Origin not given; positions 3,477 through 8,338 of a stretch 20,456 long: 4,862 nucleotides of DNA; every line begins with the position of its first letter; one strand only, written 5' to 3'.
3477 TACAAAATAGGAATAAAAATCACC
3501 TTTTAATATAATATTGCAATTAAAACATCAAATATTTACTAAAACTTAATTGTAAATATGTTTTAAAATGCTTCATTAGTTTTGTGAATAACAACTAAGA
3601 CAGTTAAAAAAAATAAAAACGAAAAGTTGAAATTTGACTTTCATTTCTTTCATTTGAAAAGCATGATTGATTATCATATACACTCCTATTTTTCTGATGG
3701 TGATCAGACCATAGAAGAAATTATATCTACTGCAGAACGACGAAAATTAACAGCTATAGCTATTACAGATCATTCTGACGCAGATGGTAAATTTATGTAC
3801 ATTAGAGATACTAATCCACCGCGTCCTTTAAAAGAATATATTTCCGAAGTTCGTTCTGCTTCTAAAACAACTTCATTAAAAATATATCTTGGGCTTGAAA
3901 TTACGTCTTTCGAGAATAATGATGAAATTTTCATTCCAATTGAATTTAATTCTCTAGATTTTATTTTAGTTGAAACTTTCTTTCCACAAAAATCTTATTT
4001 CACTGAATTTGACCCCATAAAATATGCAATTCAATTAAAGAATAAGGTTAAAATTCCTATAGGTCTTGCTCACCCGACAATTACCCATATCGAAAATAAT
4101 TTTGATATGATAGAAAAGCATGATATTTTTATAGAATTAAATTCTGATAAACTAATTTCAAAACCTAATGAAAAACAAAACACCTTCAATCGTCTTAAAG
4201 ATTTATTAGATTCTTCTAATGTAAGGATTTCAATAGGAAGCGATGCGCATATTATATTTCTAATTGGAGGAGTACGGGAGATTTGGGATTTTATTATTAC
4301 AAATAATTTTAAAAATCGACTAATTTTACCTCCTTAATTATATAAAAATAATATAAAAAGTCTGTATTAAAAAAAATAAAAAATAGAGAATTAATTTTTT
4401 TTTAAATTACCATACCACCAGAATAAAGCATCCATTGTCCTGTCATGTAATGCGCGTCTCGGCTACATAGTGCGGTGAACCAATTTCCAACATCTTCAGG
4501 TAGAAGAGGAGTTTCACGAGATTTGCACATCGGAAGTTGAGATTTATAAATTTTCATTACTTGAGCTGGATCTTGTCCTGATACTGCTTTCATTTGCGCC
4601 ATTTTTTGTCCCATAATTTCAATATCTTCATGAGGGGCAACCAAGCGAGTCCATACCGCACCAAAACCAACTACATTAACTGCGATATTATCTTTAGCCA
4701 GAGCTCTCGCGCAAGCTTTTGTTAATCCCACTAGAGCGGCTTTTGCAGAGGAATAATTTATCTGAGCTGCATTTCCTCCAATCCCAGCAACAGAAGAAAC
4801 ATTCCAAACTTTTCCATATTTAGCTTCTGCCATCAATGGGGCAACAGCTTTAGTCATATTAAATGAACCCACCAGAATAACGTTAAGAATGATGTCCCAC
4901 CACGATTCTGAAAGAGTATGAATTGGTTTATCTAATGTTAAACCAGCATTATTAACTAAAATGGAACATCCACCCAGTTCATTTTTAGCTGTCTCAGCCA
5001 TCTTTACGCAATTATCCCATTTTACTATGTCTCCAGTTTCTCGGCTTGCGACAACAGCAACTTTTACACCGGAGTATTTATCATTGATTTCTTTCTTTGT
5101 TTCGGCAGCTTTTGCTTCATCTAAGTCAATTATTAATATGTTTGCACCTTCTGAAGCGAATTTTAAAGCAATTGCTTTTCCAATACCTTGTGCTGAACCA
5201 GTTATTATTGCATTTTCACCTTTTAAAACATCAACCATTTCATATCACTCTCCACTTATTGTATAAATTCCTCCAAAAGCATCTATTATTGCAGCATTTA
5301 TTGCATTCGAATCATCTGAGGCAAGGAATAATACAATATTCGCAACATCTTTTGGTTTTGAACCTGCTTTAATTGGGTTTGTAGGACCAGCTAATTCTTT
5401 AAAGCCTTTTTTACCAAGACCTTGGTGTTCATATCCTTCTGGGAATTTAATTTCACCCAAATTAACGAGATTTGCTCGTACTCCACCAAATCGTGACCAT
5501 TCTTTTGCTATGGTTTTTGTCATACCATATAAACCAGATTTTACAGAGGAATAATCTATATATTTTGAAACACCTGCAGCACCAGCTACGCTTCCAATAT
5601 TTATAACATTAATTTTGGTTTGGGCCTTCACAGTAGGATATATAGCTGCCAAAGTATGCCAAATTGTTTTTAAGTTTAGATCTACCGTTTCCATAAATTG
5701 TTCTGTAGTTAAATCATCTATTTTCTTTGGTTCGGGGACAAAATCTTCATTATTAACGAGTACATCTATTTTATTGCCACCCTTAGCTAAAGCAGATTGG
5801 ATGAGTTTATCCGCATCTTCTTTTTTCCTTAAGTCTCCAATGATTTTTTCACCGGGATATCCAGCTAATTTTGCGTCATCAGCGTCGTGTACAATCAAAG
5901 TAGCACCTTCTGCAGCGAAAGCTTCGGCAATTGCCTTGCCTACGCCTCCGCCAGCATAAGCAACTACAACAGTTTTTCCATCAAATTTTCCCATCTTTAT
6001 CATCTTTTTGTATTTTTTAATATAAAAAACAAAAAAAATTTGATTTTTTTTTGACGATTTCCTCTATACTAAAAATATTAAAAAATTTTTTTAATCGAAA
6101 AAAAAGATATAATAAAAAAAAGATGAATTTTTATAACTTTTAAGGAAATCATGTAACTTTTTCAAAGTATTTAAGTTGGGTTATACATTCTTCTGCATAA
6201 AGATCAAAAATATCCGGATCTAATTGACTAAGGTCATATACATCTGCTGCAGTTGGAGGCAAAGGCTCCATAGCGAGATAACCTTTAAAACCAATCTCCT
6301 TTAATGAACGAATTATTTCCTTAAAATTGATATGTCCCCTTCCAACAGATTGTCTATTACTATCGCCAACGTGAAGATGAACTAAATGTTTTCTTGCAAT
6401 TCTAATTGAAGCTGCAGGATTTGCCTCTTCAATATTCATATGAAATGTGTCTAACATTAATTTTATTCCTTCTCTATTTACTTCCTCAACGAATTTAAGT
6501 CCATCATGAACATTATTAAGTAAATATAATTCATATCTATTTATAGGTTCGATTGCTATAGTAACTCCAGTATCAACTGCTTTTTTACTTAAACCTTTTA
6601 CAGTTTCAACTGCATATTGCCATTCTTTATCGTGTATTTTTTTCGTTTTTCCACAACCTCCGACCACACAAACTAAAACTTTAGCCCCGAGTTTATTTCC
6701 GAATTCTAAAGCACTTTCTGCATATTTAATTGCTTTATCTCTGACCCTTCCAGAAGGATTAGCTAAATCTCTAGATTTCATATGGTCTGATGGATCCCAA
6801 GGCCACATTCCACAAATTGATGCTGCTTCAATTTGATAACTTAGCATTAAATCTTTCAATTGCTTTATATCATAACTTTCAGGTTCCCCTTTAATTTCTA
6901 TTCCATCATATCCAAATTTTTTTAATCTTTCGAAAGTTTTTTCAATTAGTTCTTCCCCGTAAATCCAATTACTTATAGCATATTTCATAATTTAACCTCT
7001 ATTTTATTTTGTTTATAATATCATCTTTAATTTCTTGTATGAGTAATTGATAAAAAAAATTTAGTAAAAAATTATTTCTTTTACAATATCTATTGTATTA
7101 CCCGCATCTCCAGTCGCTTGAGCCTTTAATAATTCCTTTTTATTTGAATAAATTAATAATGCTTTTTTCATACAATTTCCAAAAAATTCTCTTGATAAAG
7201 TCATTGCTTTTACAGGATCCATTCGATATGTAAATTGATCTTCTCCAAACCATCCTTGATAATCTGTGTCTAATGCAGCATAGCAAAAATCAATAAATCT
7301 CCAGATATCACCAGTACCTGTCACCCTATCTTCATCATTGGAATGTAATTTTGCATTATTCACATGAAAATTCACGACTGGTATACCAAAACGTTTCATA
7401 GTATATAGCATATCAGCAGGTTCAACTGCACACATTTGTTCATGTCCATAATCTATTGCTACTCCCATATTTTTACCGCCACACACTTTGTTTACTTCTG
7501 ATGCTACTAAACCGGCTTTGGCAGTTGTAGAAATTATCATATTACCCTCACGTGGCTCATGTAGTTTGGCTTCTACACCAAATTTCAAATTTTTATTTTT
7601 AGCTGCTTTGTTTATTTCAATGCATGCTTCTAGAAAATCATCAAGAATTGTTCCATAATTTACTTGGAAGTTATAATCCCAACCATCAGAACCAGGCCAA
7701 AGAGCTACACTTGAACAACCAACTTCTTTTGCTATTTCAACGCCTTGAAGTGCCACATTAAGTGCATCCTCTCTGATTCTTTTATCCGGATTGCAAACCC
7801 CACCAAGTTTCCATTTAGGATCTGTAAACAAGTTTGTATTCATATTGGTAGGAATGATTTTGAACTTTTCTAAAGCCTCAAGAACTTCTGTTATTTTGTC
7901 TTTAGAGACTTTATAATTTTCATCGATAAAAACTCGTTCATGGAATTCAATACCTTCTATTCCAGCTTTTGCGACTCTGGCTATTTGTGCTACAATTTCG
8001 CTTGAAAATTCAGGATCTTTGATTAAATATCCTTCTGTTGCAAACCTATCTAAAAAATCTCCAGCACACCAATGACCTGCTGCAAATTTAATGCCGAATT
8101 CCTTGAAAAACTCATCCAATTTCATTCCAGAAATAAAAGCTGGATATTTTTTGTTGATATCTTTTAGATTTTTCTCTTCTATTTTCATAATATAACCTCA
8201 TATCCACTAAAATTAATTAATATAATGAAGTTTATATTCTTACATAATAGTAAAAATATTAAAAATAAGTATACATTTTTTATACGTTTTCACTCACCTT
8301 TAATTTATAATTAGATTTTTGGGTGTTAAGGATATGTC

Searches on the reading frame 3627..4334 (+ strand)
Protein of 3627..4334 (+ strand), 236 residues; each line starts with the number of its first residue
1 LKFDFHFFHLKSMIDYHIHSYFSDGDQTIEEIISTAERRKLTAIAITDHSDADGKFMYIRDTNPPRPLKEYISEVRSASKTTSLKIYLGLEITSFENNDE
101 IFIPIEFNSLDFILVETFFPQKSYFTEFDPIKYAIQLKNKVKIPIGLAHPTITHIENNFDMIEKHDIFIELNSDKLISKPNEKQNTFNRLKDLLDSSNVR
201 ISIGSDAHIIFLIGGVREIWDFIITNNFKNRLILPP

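Call 9: search_protein_families(library=pfam, proteins=[window:3627-4334:+], max_evalue=0.001)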
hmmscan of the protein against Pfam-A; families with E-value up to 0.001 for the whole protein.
window:3627-4334:+ (236 aa): 1 family
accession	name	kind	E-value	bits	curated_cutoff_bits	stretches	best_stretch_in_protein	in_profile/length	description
PF02811.25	PHP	-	4.4e-13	50.3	26.4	1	15-99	1-70/164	PHP domain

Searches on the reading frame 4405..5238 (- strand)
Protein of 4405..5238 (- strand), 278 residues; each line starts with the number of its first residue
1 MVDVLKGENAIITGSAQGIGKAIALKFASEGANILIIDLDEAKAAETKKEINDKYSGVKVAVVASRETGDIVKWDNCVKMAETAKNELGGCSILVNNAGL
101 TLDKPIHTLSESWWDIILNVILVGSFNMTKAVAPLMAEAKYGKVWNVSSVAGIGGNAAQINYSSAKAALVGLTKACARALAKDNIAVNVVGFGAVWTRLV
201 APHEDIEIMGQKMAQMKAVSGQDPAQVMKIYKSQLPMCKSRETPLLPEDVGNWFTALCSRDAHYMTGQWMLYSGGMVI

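Call 9: search_protein_families(library=pfam, proteins=[window:4405-5238:-], max_evalue=0.001)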
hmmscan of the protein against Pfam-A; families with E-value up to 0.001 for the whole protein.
window:4405-5238:- (278 aa): 3 families
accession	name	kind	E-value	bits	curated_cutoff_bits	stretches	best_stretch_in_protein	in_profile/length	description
PF00106.31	adh_short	-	1.8e-46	158.5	26.6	1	9-202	2-189/195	short chain dehydrogenase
PF13561.12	adh_short_C2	-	3.3e-41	141.8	27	1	14-276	1-235/236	Enoyl-(Acyl carrier protein) reductase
PF08659.16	KR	-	1.6e-12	48.2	22.6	1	11-176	4-163/180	KR domain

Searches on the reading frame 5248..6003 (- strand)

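Call 9: search_protein_families(library=pfam, proteins=[window:5248-6003:-], max_evalue=0.001)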
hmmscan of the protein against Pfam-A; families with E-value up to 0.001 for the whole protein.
window:5248-6003:- (252 aa): 2 families
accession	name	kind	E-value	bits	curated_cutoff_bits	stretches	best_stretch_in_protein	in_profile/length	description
PF13561.12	adh_short_C2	-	3.5e-35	122.1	27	1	19-245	6-234/236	Enoyl-(Acyl carrier protein) reductase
PF00106.31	adh_short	-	4.8e-28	98.4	26.6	1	10-186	1-183/195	short chain dehydrogenase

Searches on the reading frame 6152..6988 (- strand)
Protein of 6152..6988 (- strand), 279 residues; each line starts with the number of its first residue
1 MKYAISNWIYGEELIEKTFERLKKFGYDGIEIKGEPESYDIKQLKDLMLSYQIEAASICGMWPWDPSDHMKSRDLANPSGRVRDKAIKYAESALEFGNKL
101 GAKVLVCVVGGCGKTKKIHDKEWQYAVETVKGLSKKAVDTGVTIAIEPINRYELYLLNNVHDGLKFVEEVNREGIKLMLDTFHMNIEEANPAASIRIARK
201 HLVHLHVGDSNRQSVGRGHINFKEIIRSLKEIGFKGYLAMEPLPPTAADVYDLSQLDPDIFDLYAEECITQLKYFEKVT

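Call 9: search_protein_families(library=pfam, proteins=[window:6152-6988:-], max_evalue=0.001)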
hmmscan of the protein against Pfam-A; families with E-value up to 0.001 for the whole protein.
window:6152-6988:- (279 aa): 1 family
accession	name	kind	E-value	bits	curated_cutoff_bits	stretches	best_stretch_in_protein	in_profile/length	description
PF01261.30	AP_endonuc_2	-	1.4e-41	143.3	31.1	1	19-243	1-230/249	Xylose isomerase-like TIM barrel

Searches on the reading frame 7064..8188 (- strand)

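Call 9: search_protein_families(library=pfam, proteins=[window:7064-8188:-], max_evalue=0.001)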
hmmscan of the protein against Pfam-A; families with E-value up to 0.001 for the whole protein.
window:7064-8188:- (375 aa): 1 family
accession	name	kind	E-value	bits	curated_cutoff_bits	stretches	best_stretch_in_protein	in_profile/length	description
PF01261.30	AP_endonuc_2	-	2.6e-22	80.2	31.1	1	69-333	1-243/249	Xylose isomerase-like TIM barrel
